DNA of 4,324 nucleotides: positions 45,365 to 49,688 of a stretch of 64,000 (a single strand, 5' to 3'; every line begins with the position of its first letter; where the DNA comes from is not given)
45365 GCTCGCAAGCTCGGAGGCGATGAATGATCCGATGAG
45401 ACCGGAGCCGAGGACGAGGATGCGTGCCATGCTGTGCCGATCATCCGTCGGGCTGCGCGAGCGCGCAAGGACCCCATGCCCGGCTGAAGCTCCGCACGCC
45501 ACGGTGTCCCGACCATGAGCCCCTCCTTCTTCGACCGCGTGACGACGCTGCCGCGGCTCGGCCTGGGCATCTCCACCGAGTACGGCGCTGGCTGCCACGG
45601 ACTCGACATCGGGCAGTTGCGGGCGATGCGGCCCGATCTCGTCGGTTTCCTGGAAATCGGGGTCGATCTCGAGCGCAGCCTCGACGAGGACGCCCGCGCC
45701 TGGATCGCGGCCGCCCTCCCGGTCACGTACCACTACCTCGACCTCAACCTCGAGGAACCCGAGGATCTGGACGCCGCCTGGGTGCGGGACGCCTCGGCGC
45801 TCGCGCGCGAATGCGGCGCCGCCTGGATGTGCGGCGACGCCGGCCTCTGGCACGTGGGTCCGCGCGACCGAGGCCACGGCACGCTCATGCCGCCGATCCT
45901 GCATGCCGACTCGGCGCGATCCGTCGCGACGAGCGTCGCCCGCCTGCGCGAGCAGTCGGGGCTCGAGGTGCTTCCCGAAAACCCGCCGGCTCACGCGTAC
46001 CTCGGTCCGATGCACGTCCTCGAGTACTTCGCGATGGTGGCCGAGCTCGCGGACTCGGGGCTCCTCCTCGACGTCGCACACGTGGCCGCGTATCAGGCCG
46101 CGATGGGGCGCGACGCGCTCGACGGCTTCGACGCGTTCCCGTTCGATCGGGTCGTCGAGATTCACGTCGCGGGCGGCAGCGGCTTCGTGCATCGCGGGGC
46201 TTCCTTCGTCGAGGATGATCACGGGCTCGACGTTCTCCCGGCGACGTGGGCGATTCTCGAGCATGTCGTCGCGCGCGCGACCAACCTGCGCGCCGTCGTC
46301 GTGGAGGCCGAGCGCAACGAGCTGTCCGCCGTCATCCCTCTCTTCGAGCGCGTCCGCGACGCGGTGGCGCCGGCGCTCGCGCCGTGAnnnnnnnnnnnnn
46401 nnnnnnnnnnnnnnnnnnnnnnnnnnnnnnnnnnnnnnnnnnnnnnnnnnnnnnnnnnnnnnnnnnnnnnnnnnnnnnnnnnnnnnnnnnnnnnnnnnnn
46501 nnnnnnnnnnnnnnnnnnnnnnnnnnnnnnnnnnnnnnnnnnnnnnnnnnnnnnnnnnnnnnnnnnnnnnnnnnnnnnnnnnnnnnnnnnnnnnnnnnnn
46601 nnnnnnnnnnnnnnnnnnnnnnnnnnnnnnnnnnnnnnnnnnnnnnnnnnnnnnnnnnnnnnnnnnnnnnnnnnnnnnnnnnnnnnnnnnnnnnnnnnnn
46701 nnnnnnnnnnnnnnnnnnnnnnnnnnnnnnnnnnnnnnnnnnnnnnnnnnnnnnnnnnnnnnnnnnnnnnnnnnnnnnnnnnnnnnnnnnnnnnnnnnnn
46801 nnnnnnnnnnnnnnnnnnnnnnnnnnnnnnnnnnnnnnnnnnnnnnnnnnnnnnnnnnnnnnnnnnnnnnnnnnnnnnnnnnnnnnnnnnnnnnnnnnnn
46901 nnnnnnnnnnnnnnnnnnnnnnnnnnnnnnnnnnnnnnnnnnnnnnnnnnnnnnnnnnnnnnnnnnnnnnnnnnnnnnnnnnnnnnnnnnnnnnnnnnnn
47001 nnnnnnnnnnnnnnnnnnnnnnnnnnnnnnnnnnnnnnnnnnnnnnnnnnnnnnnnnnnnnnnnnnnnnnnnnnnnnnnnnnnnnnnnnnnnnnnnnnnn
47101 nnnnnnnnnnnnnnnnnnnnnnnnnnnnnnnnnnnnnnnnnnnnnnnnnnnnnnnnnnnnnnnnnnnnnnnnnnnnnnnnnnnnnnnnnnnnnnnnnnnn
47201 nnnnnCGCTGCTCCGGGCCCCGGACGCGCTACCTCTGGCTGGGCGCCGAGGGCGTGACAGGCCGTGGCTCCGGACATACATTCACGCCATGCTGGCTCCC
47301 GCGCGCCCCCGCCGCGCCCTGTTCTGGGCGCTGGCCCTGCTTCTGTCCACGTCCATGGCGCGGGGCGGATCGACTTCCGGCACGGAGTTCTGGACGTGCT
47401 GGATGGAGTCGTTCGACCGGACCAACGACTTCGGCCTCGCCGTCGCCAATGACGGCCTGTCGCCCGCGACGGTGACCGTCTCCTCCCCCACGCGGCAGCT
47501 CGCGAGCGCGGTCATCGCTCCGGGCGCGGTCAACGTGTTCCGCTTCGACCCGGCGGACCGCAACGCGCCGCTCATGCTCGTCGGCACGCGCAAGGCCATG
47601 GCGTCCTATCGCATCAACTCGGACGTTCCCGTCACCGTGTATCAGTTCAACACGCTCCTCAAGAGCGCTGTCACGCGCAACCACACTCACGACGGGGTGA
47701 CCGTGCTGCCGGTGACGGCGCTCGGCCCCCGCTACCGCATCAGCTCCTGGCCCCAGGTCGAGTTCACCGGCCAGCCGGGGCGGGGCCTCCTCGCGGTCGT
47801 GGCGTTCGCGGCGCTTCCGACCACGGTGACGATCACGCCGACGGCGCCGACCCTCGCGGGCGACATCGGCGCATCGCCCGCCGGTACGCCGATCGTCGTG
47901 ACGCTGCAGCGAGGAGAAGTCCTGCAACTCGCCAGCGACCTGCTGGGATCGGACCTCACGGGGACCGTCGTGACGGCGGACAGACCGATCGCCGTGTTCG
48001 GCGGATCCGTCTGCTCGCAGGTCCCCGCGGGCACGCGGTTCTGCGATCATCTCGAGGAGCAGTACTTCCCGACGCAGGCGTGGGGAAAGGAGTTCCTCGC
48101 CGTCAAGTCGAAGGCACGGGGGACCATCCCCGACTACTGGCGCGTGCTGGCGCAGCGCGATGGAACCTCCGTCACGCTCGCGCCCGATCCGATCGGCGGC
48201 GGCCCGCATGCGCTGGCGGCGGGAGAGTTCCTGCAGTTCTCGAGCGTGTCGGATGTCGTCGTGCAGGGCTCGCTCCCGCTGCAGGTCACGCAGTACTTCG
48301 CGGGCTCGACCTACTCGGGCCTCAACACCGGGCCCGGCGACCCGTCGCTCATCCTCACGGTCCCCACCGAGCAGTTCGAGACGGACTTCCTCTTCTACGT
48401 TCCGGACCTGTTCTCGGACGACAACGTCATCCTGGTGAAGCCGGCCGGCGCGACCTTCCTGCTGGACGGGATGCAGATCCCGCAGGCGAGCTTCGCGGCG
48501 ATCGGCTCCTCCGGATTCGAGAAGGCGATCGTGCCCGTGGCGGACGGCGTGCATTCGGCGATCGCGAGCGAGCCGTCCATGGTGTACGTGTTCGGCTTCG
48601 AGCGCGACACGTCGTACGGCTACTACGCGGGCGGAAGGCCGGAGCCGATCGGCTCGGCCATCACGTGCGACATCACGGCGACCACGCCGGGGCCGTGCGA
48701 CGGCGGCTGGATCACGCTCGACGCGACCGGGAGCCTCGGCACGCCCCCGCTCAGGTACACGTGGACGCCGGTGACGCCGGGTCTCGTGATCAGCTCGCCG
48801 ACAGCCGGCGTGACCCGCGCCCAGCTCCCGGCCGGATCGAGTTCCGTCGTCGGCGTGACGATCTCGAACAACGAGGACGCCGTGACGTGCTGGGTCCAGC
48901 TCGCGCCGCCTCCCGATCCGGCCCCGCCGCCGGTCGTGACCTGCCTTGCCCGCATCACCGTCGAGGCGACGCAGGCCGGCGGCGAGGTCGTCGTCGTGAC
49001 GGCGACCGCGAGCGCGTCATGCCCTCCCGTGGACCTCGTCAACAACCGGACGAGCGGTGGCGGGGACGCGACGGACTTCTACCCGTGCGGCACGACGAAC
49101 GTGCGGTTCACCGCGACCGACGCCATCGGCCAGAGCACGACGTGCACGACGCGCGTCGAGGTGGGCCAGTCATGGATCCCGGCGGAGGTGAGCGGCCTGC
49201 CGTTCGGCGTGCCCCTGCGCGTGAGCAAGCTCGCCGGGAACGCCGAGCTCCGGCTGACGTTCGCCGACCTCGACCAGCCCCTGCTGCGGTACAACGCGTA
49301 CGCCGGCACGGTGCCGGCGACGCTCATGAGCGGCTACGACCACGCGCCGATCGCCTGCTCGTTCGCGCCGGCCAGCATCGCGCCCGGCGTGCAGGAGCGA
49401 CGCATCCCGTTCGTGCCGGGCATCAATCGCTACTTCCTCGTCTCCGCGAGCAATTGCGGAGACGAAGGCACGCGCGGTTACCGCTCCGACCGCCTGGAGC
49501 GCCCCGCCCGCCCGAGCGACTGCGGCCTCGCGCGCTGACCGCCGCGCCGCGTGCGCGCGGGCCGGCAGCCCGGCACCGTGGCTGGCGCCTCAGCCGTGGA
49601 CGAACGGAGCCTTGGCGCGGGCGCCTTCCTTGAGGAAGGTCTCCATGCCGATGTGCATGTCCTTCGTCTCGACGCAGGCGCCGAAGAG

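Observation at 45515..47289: Orphan MNIO (DUF692) + DUF2063 gene pair, the RiPP-type maturase module (MbnBC/BufBC-like), with no adjacent precursor peptide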

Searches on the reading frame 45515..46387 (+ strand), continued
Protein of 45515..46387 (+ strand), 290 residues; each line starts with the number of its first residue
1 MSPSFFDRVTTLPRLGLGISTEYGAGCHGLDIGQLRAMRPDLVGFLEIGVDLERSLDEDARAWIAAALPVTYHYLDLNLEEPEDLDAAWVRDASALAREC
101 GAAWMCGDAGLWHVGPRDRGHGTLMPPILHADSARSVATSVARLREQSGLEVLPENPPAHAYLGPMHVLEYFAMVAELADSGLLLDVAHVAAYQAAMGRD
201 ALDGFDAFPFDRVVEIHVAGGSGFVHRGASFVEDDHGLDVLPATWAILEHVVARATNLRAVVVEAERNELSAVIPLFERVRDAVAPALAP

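Call 71: fold_search(model_id=the predicted structure, library=pdb)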
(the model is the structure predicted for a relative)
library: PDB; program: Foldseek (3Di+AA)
matches with E <= 10: 1751; with E <= 0.001: 147
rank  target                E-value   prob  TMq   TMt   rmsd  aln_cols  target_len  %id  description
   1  8hci_B                1.3e-14  1.00  0.71  0.70   4.4       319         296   19  Crystal structure of a holoenzyme Fe-free TglHI for Pseudomonas syringae Peptidyl (S) 2-mercaptoglycine biosynthesis (released 2023-08-23)
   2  8hi7_B                9.8e-13  1.00  0.69  0.68   4.5       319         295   19  Crystal structure of a holoenzyme TglHI with two Fe irons for Pseudomonas syringae Peptidyl (S) 2-mercaptoglycine bios (released 2023-08-23)
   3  3bww                  1.1e-11  1.00  0.68  0.77   3.5       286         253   15  Crystal structure of a duf692 family protein (hs_1138) from haemophilus somnus 129pt at 2.20 A resolution (released 2008-01-22)
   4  7dz9_A                4.4e-11  1.00  0.72  0.79   3.7       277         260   17  MbnABC complex (released 2022-03-16)
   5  7dz9_B                1.8e-10  1.00  0.73  0.80   3.6       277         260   18  MbnABC complex (released 2022-03-16)
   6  7tcr_A                4.6e-10  1.00  0.69  0.75   4.0       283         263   13  Methanobactin biosynthetic protein complex of MbnB and MbnC from Methylosinus trichosporium OB3b at 2.62 Angstrom reso (released 2022-03-23)
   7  7fc0_E                5.8e-10  1.00  0.65  0.70   5.0       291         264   16  Reconstitution of MbnABC complex from Rugamonas rubra ATCC-43154 (GroupIII) (released 2022-03-16)
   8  7tcw_A                6.2e-10  1.00  0.67  0.73   4.1       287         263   14  Methanobactin biosynthetic protein complex of MbnB and MbnC from Methylosinus trichosporium OB3b, H210S mutant (released 2022-03-23)
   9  7fc0_B                1.0e-09  1.00  0.68  0.75   4.1       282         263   14  Reconstitution of MbnABC complex from Rugamonas rubra ATCC-43154 (GroupIII) (released 2022-03-16)
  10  3cqj_B                5.5e-07  1.00  0.53  0.55   6.9       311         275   14  Crystal Structure of L-xylulose-5-phosphate 3-epimerase UlaE (form B) complex with Zn2+ (released 2008-11-25)
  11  3ayt_C                7.9e-07  1.00  0.53  0.62   6.4       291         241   16  TTHB071 protein from Thermus thermophilus HB8 (released 2011-10-19)
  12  3kws_A                1.8e-06  1.00  0.55  0.59   6.8       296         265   14  Crystal structure of Putative sugar isomerase (YP_001305149.1) from Parabacteroides distasonis ATCC 8503 at 1.68 A res (released 2009-12-22)
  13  7dz3_C                2.0e-06  1.00  0.54  0.55   7.2       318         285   12  Crystal structures of D-allulose 3-epimerase with D-fructose from Sinorhizobium fredii (released 2022-08-03)
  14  3vnl_A                2.3e-06  1.00  0.56  0.56   6.3       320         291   11  Crystal structures of D-Psicose 3-epimerase with D-tagatose from Clostridium cellulolyticum H10 (released 2012-08-01)
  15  3vni_A                2.9e-06  1.00  0.53  0.53   6.9       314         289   11  Crystal structures of D-Psicose 3-epimerase from Clostridium cellulolyticum H10 and its complex with ketohexose sugars (released 2012-08-01)
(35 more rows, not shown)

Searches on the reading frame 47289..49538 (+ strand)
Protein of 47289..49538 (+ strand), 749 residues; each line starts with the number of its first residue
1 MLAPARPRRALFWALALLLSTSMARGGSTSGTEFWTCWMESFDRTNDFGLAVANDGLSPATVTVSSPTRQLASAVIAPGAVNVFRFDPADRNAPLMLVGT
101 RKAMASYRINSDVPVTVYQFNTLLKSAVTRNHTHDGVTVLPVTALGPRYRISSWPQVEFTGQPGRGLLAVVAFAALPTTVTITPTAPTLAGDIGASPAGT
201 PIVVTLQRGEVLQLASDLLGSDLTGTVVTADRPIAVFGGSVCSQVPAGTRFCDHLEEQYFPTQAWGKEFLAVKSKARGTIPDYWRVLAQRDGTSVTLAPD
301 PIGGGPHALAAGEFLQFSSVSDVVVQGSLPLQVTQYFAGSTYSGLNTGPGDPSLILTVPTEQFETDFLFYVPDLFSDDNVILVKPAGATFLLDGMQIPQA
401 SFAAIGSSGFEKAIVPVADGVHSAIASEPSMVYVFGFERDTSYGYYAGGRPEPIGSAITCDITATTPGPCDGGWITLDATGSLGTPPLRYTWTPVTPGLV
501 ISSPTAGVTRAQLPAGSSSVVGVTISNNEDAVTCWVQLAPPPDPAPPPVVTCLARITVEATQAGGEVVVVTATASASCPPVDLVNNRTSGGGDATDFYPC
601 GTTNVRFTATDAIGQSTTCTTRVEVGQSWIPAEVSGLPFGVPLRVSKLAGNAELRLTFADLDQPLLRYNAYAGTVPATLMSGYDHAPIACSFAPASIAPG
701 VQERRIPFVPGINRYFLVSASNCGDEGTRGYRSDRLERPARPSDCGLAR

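Call 3: search_protein_families(library=pfam, proteins=[window:47289-49538:+], max_evalue=0.1)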
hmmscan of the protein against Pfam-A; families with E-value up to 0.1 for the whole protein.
window:47289-49538:+ (749 aa): 2 families
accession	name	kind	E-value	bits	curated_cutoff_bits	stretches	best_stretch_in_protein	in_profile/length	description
PF17517.7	IgGFc_binding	-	3.7e-69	233.7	25.6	1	138-436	4-297/297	IgGFc binding protein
PF02494.22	HYR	-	0.0012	19.6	21.7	1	547-625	5-81/81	HYR domain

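Call 4: search_protein_families(library=ncbifam, proteins=[window:47289-49538:+], max_evalue=0.1)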
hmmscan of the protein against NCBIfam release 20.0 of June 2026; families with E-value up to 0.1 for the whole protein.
window:47289-49538:+ (749 aa): 0 families
